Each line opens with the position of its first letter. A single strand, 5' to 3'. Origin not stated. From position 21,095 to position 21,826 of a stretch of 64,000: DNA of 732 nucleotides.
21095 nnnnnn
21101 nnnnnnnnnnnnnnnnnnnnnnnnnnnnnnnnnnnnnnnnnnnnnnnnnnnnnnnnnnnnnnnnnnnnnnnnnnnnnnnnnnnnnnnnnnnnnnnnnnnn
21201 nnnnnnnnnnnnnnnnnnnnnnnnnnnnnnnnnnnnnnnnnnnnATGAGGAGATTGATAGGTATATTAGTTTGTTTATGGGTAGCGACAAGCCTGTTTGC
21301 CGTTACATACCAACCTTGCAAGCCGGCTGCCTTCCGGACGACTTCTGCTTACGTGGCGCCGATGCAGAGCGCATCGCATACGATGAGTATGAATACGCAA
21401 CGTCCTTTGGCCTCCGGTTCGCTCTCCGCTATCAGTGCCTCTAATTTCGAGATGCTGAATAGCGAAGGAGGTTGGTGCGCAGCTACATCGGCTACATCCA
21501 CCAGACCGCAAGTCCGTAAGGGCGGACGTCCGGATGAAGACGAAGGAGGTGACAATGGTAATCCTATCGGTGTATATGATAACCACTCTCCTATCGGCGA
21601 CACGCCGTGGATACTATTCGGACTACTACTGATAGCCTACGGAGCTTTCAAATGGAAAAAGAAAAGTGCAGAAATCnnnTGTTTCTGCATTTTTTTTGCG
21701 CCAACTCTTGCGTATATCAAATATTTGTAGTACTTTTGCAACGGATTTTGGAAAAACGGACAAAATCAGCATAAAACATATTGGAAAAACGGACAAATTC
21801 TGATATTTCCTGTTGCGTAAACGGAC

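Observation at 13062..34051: Two tandem modules of giant secreted protein plus ATGA-coupled small anchored partner, separated by a membrane-embedded AraC regulator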

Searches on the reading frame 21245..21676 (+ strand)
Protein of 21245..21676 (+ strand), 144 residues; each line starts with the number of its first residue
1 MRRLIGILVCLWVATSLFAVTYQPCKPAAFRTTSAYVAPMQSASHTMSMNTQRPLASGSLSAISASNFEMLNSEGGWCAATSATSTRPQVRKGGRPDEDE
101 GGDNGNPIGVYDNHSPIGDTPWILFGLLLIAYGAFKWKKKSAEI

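Call 8: search_protein_families(library=pfam, proteins=[window:21245-21676:+], max_evalue=0.01)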
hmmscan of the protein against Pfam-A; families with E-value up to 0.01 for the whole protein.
window:21245-21676:+ (144 aa): 0 families

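Call 9: search_protein_families(library=ncbifam, proteins=[window:21245-21676:+], max_evalue=0.01)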
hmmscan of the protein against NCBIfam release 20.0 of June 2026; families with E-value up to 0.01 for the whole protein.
window:21245-21676:+ (144 aa): 0 families

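Call 23: find_homologous_proteins(query=A1, max_evalue=0.01)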
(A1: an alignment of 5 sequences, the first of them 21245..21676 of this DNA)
Query A1 (5 sequences) (144 aa, profile of the alignment): 226 proteins with E <= 0.01 among 3358 candidates; the best 120 are listed.
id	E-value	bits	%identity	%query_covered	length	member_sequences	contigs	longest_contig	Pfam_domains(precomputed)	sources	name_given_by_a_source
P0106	5.4e-61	223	42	94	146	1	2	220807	-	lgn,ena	-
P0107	4.0e-60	220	41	99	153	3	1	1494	-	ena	-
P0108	2.2e-59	218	41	97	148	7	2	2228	-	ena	-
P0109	2.9e-59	217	42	94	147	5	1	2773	-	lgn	-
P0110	3.5e-58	214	43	94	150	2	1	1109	-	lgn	-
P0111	3.7e-55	204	40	94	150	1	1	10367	-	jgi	-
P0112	9.3e-55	203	96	100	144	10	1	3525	-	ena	-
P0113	3.5e-54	201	41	99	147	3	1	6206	-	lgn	-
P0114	9.5e-52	193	88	100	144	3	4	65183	-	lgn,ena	-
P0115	1.2e-51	193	38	99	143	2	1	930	-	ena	-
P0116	2.6e-50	188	45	99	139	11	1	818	-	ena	-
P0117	3.5e-50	188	49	100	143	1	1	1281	-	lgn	-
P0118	3.6e-50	188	38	86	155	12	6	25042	-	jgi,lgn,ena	jgi:hypothetical protein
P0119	5.2e-50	187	41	92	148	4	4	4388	-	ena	-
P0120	1.9e-49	185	39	100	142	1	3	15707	-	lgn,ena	-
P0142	9.6e-38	147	50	94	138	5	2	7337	-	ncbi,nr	ncbi:MAG: hypothetical protein IKS76_01380 [Paludibacteraceae bacterium]|nr:hypothetical protein [Pa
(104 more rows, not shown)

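Call 24: find_related_loci(query=A1, collection=genome_contigs, flank=10000)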
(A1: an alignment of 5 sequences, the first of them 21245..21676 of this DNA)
Query A1 (144 aa) in genome_contigs; peptide patterns used: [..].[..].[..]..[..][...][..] (x = any residue, [..] = any of these).
31 stretches matched a pattern; 6 encode a relative of the query (tblastn E <= 1e-3); 6 distinct loci.
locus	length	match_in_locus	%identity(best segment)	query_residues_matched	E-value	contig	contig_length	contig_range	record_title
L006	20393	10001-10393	44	1-142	3e-25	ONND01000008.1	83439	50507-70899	uncultured Bacteroidales bacterium isolate RUG456 genome assembly, contig: scaffold_111, whole genome shotgun sequence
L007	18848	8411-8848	43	1-143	5e-24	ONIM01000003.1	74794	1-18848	uncultured Bacteroidales bacterium isolate RUG337 genome assembly, contig: scaffold_82, whole genome shotgun sequence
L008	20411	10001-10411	32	1-140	1e-14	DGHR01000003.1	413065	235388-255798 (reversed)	MAG TPA_asm: Bacteroidales bacterium UBA3843 UBA3843_contig_303, whole genome shotgun sequence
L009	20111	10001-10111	46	100-136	5e-8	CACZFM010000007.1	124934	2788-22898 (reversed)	MAG: uncultured Bacteroidales bacterium isolate RUG12580 genome assembly, contig: RUG12580_asm_7, whole genome shotgun s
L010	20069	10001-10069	61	110-132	1e-5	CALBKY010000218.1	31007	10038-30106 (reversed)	MAG TPA_asm: uncultured Bacteroidales bacterium isolate SRR1747047_bin.50_CONCOCT_v1.1_MAG genome assembly, contig: ERZ8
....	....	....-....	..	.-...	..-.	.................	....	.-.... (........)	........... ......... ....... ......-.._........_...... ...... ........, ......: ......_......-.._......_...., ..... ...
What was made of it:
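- A pattern scan of 185,579 species genomes matched only 31 stretches (call 24).
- Tried and rejected: The genome scan with the S pattern returned only 6 confirmed loci because the pattern was narrow (call 24).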

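Call 84: search_protein_representatives(alignment_id=A9)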
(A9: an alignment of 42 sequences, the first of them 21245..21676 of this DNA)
Query: 42 sequences, 147 profile positions. Proteins with E-value up to 0.001 (for the whole library): 723; up to 1e-10: 123; up to 1e-30: 18. The best 150 are listed.
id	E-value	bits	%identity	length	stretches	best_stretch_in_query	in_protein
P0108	1.1e-41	158.9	-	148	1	1-141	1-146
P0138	2.3e-41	157.8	-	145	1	1-143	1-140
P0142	3.3e-41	157.3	-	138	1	5-141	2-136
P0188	9.1e-37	142.9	-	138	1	1-143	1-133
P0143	1.9e-36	141.9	-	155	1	1-142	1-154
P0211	2.3e-36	141.6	-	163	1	1-143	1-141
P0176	5.9e-36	140.3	-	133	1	1-143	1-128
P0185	2.0e-35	138.6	-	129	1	1-140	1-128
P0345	1.8e-34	135.4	-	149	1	1-139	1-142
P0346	2.7e-33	131.7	-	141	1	1-142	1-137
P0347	3.0e-33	131.5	-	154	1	1-143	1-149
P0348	5.9e-33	130.6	-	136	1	1-143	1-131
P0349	1.1e-31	126.5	-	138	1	1-143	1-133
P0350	1.5e-31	126.0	-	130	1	1-139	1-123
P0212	2.0e-31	125.6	-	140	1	1-137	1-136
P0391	9.0e-17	78.1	-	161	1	5-140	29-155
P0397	5.5e-15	72.2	-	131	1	1-140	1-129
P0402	3.4e-14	69.7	-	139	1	3-140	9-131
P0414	1.4e-13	67.7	-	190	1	5-138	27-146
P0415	1.7e-13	67.4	-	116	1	11-143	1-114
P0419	5.6e-13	65.7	-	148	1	1-140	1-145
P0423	2.1e-12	63.9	-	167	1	4-138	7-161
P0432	1.6e-11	61.0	-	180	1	1-141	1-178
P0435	2.7e-11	60.3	-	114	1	18-141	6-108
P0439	3.9e-11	59.8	-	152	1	3-140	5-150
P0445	7.8e-11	58.8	-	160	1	8-140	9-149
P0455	3.8e-10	56.5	-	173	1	26-136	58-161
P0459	6.0e-10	55.9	-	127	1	1-137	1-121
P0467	1.1e-09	55.0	-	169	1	24-141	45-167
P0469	1.4e-09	54.7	-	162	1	5-140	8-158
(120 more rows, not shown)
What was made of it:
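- On PEP-CTERM / other C-terminal sorting domains (S): The top 150 of 723 representatives are all small S-like proteins (call 84).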

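Call 86: list_cluster_members(proteins=[window:21245-21676:+, window:33611-34048:+, window:22153-23325:+, window:11849-12826:+, window:34026-36242:+, window:13062-21245:+, window:23469-33611:+])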
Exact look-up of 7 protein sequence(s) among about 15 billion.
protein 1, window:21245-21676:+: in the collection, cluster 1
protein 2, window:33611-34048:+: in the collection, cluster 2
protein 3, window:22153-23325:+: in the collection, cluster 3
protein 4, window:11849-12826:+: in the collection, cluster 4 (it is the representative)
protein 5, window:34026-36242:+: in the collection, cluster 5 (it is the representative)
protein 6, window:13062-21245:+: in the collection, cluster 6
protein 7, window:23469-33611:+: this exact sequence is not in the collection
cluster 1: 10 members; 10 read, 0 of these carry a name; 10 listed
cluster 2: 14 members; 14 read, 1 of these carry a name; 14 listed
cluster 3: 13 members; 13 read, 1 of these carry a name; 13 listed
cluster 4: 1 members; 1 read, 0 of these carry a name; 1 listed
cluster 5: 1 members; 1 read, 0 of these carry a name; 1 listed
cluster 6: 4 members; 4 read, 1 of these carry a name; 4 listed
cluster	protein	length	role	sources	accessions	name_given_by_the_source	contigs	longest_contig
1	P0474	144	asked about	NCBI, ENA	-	-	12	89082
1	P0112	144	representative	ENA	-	-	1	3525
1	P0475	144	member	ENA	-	-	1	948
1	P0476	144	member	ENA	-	-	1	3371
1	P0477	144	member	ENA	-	-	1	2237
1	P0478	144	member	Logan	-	-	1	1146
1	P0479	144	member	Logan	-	-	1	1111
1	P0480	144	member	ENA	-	-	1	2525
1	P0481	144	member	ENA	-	-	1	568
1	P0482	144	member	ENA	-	-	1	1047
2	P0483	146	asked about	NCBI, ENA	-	-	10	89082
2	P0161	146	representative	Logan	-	-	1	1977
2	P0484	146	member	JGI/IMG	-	hypothetical protein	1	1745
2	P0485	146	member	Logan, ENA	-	-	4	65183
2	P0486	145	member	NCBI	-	-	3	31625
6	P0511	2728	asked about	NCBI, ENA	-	-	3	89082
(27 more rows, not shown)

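Call 87: search_protein_families(library=ncbifam, proteins=[P0435, P0415, P0397, P0402, P0108, P0142], max_evalue=10)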
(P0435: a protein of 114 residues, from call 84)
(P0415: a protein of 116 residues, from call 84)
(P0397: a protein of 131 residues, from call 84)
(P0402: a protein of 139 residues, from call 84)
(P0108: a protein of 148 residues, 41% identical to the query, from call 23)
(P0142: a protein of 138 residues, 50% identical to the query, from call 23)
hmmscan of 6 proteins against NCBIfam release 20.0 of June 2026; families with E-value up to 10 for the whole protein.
P0435 (114 aa): 1 family
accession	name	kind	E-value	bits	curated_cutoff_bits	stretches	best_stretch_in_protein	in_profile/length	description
NF002728.1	PRK02624.1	equivalog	0.042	13.4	65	1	83-107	26-50/60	photosystem II reaction center phosphoprotein PsbH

P0415 (116 aa): 3 families
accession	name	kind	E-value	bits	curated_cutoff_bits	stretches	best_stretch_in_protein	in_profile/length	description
NF045529.2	Heimdall-CTERM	domain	0.0046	17.3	24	1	93-110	9-26/26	Heimdall-CTERM domain-containing surface protein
NF033191.4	JDVT-CTERM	domain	0.05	13.5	27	1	94-109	20-35/35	JDVT-CTERM domain-containing protein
TIGR01167.1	LPXTG_anchor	domain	0.56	11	15.9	1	95-111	18-34/34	LPXTG cell wall anchor domain-containing protein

P0397 (131 aa): 2 families
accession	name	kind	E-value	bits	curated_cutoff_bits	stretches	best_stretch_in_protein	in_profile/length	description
NF033862.2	polymyxin_MCR10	exception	0.16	10.6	1250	1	21-89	162-227/539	MCR-10 family phosphoethanolamine--lipid A transferase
TIGR02595.1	PEP_CTERM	domain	0.21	12.5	16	1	106-128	2-24/24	PEP-CTERM sorting domain-containing protein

P0402 (139 aa): 0 families

P0108 (148 aa): 4 families
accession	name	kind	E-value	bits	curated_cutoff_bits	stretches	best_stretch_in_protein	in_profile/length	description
TIGR02595.1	PEP_CTERM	domain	0.093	13.6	16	1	122-143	4-24/24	PEP-CTERM sorting domain-containing protein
TIGR01167.1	LPXTG_anchor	domain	0.15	12.8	15.9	1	124-143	13-32/34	LPXTG cell wall anchor domain-containing protein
TIGR03382.1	GC_trans_RRR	domain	0.22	12.2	15.85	1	120-143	6-27/27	MYXO-CTERM sorting domain-containing protein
NF033191.4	JDVT-CTERM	domain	0.26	11.2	27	1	126-143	18-35/35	JDVT-CTERM domain-containing protein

P0142 (138 aa): 1 family
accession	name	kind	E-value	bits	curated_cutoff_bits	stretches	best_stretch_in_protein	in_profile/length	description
NF033191.4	JDVT-CTERM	domain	0.035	14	27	1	112-132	14-34/35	JDVT-CTERM domain-containing protein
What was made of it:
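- On PEP-CTERM / other C-terminal sorting domains (S): PEP_CTERM 12.5-13.6 bits (cut-off 16), Heimdall-CTERM 17.3 (24), JDVT-CTERM 11-14 (27), MYXO-CTERM 12.2 (15.85), LPXTG 11-12.8 (15.9) (call 87).
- A conserved motif at the outer edge of a generic helix followed by a basic cluster is also the pattern of cleavable sorting signals (call 87). Only C-terminal sorting-domain models recur in the weak, sub-threshold hits: PEP-CTERM 12.5-13.6 bits (cut-off 16), Heimdall-CTERM 17.3 (cut-off 24), and JDVT-, MYXO-CTERM and LPXTG (call 87).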

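Call 88: find_encoding_contigs(protein=P0432, flank=10000, max_places=2)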
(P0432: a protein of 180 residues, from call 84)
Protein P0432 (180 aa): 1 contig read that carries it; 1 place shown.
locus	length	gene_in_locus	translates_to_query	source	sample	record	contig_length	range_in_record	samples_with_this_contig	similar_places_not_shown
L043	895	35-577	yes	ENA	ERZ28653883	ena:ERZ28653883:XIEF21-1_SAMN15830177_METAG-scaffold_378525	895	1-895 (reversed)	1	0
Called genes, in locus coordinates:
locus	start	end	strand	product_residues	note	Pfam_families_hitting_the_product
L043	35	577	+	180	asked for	-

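Call 90: list_cluster_members(proteins=[P0391, P0414, P0423, P0445, P0459, P0467, P0469, P0419, P0439, P0455])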
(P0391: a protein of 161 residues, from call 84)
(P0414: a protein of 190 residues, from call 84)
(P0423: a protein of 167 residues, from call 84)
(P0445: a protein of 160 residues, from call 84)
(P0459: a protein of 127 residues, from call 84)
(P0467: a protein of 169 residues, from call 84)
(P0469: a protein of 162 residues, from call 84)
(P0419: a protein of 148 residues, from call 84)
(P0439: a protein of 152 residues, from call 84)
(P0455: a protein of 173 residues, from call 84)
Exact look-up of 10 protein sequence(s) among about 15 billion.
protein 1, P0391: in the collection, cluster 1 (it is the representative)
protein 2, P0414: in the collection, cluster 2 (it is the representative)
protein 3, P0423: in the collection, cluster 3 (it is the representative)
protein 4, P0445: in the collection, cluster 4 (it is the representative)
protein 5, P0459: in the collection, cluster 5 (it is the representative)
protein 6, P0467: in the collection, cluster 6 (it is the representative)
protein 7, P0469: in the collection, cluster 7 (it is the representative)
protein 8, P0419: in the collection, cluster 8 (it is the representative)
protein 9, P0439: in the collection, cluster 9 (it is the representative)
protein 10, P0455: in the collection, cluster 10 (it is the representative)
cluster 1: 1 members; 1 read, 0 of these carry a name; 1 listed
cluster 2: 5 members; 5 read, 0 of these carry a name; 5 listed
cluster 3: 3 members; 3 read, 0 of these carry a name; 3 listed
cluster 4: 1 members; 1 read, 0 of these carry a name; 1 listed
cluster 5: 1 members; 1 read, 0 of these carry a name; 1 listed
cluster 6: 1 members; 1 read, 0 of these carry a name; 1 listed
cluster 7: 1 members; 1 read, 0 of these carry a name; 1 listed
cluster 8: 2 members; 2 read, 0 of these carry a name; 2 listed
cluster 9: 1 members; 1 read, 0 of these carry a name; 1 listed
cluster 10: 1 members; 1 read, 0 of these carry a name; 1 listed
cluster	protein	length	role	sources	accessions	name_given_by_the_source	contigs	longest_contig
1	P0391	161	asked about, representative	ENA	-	-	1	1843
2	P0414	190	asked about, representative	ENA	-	-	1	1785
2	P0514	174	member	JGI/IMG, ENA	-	-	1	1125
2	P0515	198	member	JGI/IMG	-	-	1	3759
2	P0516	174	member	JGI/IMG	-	-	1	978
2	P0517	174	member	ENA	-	-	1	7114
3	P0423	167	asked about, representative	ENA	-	-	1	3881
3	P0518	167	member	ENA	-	-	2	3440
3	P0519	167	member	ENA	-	-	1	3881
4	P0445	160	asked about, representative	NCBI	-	-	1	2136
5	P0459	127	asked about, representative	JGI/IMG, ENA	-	-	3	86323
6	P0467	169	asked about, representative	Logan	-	-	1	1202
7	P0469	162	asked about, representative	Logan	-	-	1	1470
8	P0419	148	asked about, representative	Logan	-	-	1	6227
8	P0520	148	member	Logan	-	-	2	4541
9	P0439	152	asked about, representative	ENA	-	-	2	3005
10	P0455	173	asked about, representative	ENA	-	-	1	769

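Call 91: find_encoding_contigs(protein=P0459, flank=10000, max_places=2)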
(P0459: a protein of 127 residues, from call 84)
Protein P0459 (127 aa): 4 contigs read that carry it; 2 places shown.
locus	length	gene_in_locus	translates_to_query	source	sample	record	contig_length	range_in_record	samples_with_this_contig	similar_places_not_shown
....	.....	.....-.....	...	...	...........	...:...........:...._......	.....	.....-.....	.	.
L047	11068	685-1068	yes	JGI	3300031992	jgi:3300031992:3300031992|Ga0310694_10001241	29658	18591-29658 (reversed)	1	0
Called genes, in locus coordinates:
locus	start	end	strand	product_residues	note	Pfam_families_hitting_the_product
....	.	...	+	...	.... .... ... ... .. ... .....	-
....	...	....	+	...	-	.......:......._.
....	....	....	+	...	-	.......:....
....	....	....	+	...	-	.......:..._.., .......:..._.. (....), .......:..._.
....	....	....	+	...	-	-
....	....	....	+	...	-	-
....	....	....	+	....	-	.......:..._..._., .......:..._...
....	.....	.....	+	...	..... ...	-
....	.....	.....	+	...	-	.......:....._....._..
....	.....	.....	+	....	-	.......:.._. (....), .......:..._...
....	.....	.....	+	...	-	-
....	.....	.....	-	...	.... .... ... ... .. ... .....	-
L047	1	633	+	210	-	?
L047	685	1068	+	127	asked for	-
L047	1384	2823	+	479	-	PF07470:Glyco_hydro_88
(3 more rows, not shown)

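Call 92: find_encoding_contigs(protein=P0419, flank=10000, max_places=2)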
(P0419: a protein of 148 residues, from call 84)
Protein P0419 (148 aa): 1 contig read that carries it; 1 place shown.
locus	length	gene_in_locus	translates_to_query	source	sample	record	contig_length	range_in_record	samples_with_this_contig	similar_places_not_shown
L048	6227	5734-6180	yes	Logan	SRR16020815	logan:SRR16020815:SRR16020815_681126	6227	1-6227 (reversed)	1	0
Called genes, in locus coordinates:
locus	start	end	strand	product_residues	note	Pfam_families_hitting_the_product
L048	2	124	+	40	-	?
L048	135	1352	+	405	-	PF12833:HTH_18, PF00165:HTH_AraC (weak)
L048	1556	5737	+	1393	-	-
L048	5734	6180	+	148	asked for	-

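Call 104: search_solved_structures(query=A9, max_evalue=1)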
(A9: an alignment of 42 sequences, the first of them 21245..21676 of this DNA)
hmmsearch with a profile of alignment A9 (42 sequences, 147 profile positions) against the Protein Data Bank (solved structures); distinct sequences matched with E-value up to 1: 3.
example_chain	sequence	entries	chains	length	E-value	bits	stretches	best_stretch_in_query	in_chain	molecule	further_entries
5abj_D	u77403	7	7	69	0.8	13.3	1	51-91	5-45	VP4 | VP4 protein | Capsid protein VP1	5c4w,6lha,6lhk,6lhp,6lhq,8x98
7y7m_D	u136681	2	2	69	0.85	13.2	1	51-91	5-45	Capsid protein VP4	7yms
6gej_S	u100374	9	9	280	0.89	13.1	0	36-90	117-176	Vacuolar protein sorting-associated protein 71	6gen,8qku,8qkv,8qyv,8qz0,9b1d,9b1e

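Call 105: search_protein_families(library=pfam, alignment_id=A9, max_evalue=0.01)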
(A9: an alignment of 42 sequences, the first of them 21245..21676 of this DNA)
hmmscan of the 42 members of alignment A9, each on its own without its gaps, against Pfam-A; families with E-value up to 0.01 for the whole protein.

A. member 1, window:21245-21676:+ (144 aa): 0 families

B. families by the number of members that match (of 42 scanned): 1 family
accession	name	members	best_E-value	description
PF06809.16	NPDC1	2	0.0051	Neural proliferation differentiation control-1 protein (NPDC1)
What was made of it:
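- On T9SS type B substrate with PorP/SprF shuttle pair: None of the 42 S-family members scanned matches a PorP/SprF model in Pfam; the only hit is NPDC1, in 2 members at E 0.005 or weaker (call 105).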
